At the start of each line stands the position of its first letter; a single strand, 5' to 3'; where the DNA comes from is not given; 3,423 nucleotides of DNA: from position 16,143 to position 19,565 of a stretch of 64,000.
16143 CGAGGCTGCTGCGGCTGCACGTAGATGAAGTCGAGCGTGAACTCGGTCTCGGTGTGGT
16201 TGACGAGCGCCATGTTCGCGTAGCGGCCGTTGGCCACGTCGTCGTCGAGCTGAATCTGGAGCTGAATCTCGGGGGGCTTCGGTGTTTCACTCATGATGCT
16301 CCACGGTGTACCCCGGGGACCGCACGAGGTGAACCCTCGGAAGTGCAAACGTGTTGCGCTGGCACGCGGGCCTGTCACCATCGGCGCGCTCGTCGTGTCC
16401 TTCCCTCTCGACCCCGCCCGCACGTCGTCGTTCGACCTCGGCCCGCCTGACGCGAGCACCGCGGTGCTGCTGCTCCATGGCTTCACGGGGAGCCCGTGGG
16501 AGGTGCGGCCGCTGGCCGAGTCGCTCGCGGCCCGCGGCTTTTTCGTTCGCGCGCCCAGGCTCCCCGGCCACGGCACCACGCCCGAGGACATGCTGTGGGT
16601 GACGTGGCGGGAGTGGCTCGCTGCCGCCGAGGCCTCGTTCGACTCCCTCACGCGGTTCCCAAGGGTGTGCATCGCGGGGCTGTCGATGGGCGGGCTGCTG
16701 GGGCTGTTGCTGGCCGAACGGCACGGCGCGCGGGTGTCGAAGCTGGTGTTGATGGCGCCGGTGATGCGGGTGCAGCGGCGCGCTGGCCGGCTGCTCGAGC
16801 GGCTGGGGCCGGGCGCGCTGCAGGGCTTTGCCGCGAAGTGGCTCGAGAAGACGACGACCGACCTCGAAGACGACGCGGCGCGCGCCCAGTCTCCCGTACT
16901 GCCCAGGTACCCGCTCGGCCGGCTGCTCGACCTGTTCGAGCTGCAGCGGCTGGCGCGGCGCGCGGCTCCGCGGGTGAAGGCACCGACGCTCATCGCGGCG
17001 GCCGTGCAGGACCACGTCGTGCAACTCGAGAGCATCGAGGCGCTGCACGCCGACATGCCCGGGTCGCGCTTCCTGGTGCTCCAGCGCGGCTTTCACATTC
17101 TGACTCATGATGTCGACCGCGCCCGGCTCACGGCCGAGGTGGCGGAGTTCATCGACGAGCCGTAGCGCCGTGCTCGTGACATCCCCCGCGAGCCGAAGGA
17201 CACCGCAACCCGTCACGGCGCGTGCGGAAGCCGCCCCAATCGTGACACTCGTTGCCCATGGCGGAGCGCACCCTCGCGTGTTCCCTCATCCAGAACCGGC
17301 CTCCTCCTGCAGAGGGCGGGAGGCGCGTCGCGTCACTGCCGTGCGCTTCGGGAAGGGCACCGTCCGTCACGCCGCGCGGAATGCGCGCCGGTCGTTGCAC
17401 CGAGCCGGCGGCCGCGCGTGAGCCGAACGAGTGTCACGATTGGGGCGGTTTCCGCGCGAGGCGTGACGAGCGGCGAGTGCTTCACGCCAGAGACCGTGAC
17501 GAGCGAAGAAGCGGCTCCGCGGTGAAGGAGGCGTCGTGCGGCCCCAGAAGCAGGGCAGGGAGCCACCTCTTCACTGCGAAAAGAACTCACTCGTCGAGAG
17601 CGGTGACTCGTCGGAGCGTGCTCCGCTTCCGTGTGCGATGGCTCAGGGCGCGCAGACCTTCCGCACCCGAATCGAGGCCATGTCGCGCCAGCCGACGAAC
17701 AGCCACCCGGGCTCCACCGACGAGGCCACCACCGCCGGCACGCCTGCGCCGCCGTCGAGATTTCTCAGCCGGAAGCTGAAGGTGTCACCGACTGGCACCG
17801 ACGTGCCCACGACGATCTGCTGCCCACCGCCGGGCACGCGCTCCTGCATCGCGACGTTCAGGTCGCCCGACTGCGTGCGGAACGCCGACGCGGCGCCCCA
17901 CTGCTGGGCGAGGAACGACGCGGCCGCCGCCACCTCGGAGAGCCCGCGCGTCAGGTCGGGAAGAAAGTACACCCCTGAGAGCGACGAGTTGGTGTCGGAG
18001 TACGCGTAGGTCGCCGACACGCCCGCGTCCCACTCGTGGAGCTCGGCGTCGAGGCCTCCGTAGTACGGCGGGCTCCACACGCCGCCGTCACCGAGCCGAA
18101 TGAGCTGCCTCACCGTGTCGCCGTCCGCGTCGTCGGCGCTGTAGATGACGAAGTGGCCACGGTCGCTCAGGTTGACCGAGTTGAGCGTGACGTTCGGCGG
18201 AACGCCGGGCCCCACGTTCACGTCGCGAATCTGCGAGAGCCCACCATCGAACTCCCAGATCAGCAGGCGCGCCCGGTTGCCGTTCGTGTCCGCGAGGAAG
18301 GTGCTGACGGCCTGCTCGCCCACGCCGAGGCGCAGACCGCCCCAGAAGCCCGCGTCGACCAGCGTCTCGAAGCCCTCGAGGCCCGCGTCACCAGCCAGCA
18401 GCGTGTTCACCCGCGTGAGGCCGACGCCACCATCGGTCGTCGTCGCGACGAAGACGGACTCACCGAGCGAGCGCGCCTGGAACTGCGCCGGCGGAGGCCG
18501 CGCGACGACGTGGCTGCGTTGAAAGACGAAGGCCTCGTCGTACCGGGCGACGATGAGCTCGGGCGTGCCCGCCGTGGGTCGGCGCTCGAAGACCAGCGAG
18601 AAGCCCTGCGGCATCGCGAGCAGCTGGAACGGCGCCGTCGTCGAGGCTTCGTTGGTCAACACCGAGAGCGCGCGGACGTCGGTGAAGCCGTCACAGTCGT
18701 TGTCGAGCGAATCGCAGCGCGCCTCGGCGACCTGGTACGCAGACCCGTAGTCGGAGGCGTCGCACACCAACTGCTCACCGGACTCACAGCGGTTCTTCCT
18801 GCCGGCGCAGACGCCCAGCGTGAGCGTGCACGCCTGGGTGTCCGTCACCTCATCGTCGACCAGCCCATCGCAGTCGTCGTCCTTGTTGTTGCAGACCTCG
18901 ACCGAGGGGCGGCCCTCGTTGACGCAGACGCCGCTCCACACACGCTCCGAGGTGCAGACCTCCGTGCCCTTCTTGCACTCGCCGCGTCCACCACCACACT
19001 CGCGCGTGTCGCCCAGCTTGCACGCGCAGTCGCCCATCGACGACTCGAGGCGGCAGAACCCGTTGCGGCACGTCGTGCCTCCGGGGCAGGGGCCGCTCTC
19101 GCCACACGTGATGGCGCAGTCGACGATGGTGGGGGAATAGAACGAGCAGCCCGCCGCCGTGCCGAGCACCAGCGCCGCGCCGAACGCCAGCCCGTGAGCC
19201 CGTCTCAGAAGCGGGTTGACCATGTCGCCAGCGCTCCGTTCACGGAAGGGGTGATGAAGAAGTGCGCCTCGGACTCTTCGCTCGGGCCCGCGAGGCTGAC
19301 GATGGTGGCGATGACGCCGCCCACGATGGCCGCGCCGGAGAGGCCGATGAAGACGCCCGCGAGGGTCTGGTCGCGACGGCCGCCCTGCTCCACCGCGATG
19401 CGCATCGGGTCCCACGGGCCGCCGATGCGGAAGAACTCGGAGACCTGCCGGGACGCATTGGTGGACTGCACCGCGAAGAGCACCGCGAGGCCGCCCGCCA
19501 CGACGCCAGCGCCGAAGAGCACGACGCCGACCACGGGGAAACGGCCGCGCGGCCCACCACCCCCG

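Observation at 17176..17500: Roughly 300-bp inverted-repeat element (MITE-like or structured RNA) between convergent genes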

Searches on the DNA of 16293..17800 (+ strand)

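Call 5: search_rna_families(source=window, start=17000, end=17800, threshold=evalue, max_evalue=10)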
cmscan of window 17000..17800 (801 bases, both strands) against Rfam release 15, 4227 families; matches with E-value up to 10: 3.
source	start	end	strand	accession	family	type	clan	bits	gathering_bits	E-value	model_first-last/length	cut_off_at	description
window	17502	17575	+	RF00976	mir-583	Gene; miRNA;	-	16.3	80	3.5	1-62/62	no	mir-583 microRNA precursor family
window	17203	17249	-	RF01722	Pyrobac-1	Gene; sRNA;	-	15.7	40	6.3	1-60/60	no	Pyrobac-1 RNA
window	17411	17473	-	RF00700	mir-375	Gene; miRNA;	-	13.9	46.7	5.8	1-67/67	no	mir-375 microRNA precursor family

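Call 59: search_dna_similar(query=window:17166-17545:+, collection=plasmids, mode=distant, max_evalue=0.01, max_rows=15)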
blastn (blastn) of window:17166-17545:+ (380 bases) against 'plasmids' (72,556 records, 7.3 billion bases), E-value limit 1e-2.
No match.

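Call 90: search_rna_families(source=L114, start=3800, end=4700, threshold=evalue, max_evalue=1)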
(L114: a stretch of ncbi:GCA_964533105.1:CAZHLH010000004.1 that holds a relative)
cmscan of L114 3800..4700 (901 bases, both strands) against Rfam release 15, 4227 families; matches with E-value up to 1: 1.
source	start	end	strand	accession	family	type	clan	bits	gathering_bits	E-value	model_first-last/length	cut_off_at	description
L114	4386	4420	+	RF01322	CRISPR-DR9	Gene; CRISPR;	-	17.7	45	0.67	1-37/37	no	CRISPR RNA direct repeat element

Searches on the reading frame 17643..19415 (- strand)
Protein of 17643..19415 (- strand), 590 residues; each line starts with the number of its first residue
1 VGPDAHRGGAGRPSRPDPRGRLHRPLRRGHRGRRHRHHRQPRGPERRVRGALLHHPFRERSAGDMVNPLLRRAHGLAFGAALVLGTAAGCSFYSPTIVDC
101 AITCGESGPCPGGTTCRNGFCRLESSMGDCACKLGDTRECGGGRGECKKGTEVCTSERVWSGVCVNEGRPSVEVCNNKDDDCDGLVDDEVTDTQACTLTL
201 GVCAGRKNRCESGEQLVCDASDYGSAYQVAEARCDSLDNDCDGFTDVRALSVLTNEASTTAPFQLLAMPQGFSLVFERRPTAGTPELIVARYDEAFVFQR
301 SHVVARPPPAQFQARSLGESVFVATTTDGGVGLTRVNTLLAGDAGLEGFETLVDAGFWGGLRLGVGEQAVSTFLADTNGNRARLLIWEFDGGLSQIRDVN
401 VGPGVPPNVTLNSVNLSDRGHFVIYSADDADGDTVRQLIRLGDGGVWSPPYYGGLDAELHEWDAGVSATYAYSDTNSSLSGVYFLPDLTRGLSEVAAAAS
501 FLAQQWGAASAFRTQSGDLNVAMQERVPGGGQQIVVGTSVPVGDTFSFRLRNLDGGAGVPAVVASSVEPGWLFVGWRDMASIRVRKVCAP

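Call 9: search_protein_families(library=pfam, proteins=[window:17643-19415:-], max_evalue=0.01)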
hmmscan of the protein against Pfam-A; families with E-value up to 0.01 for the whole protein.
window:17643-19415:- (590 aa): 1 family
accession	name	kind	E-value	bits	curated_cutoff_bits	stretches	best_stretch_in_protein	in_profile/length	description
PF11617.13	Cu-binding_MopE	-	1.7e-05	25.4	27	0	228-246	12-29/30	Putative metal-binding motif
